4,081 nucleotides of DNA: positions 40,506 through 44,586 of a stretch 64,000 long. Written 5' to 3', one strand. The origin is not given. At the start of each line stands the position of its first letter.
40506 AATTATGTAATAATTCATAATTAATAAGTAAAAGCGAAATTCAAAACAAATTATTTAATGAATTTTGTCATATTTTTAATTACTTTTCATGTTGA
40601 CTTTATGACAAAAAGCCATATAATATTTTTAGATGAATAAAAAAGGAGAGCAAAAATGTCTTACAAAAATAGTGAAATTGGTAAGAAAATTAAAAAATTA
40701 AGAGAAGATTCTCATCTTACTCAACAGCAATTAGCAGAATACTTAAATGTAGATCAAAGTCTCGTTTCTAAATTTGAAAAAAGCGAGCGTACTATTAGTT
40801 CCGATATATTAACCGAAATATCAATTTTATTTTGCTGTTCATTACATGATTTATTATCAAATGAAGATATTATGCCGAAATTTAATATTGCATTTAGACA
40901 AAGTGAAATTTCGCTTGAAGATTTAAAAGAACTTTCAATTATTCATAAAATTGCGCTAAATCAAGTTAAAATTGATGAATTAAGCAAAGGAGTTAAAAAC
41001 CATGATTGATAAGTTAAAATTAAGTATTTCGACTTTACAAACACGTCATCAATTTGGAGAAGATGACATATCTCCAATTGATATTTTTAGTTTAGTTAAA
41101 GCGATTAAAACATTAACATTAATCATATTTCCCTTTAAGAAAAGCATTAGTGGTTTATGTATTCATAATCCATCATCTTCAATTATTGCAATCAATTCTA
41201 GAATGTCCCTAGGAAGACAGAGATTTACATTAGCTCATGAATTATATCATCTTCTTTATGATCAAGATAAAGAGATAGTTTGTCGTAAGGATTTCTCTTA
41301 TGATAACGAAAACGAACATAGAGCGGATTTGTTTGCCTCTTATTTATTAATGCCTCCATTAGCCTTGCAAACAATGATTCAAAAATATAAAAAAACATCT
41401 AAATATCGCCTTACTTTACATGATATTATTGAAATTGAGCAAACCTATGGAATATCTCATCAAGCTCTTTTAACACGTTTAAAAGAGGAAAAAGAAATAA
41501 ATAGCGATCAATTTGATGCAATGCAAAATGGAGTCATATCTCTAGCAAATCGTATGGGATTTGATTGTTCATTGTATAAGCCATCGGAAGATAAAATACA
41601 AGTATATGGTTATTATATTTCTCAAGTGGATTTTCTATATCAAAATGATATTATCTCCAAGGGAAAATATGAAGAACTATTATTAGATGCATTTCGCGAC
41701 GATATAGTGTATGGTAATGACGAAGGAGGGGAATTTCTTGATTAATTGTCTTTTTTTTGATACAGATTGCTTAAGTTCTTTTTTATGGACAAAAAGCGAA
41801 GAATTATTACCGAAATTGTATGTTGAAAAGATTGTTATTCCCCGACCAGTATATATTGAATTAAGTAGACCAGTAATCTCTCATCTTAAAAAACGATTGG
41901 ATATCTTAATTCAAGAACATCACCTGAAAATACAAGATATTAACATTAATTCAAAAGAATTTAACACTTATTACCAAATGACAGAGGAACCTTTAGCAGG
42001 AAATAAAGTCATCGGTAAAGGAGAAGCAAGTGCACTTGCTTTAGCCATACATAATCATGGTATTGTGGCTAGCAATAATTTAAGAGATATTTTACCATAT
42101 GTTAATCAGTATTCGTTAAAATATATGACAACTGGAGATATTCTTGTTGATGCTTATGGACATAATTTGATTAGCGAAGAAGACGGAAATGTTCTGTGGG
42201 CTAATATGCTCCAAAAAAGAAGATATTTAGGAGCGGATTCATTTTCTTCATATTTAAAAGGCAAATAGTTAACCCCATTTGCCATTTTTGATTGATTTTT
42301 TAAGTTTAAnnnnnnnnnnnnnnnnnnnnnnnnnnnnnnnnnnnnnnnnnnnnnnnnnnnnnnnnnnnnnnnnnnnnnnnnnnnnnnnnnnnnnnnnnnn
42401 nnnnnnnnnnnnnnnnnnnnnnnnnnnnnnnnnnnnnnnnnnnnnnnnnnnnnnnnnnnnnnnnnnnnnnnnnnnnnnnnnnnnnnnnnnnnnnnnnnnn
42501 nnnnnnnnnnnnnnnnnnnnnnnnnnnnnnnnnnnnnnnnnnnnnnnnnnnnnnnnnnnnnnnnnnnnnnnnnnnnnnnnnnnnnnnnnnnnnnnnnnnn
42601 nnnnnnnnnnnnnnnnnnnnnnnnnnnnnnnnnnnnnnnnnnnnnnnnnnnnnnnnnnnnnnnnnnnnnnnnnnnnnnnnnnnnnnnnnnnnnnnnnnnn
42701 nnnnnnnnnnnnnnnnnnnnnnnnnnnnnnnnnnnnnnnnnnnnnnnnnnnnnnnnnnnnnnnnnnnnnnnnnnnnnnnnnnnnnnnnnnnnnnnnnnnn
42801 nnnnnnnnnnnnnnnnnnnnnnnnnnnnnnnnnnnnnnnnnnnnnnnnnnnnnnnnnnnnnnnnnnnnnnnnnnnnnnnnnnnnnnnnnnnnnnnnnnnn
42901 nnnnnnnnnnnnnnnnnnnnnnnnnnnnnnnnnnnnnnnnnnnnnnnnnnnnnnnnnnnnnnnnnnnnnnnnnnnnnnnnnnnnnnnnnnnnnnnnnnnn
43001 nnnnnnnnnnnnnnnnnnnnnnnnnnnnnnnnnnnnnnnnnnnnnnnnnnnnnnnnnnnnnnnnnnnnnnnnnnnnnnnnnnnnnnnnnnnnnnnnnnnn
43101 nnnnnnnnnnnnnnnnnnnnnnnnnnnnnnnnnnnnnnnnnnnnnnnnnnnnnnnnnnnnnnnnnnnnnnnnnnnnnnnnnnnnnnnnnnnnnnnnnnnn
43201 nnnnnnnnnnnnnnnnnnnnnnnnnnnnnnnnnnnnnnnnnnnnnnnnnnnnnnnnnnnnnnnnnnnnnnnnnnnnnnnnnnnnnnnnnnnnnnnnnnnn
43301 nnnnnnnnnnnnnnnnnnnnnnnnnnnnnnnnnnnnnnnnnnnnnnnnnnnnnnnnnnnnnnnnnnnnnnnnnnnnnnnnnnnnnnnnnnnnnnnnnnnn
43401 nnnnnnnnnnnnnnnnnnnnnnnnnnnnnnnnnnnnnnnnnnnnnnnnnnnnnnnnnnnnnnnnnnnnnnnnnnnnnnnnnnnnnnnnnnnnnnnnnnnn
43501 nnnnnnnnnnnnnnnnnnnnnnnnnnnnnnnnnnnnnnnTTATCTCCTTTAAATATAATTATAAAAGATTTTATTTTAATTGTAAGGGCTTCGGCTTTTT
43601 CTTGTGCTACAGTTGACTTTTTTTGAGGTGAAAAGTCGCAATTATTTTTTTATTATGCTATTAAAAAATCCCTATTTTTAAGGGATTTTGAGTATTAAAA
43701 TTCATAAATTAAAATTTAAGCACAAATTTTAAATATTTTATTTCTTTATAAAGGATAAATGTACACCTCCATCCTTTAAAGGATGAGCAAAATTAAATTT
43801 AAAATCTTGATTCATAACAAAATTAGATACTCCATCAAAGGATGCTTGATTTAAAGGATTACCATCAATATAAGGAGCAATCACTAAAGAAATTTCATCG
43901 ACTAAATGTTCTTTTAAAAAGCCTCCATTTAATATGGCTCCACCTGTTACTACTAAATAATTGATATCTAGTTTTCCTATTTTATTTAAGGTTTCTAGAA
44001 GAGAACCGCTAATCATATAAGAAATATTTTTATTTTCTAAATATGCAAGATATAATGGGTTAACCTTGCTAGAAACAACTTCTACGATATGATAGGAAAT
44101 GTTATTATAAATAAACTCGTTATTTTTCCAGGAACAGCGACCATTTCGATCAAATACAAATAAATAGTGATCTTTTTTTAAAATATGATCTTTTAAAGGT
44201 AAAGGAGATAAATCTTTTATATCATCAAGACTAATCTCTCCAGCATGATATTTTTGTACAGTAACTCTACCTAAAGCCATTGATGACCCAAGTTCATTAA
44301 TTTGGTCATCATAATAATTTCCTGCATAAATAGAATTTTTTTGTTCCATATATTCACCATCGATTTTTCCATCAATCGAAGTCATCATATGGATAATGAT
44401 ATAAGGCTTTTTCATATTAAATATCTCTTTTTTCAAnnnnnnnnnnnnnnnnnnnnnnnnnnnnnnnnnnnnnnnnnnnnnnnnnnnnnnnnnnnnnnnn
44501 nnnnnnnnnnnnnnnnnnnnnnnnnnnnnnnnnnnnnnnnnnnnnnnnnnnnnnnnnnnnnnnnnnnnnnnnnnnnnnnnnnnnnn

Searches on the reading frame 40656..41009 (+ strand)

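Call 83: search_protein_families(library=pfam, proteins=[window:40656-41009:+], max_evalue=0.001)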
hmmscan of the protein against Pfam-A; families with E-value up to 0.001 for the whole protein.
window:40656-41009:+ (117 aa): 6 families
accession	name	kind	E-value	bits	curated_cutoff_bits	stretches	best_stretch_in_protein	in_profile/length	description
PF01381.28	HTH_3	-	2.4e-11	43.9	23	1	12-63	1-52/55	Helix-turn-helix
PF13560.12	HTH_31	-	1.9e-05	25.3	27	1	8-50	2-45/64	Helix-turn-helix domain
PF13443.12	HTH_26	-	2.4e-05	24.9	22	1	11-68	1-59/63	Cro/C1-type HTH DNA-binding domain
PF12844.13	HTH_19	-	3.8e-05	24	30.2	1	9-69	1-61/64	Helix-turn-helix domain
PF13744.12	HTH_37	-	4.6e-05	23.6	27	1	6-43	17-54/80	Helix-turn-helix domain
PF01047.28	MarR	-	0.00023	21.4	24.6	0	15-39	12-36/59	MarR family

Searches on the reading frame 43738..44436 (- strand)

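Call 83: search_protein_families(library=pfam, proteins=[window:43738-44436:-], max_evalue=0.001)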
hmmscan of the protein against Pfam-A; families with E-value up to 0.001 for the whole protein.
window:43738-44436:- (232 aa): 1 family
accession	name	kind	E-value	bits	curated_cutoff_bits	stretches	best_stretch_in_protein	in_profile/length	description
PF01872.23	RibD_C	-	2.5e-13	50.7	24.1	1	11-204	1-177/197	RibD C-terminal domain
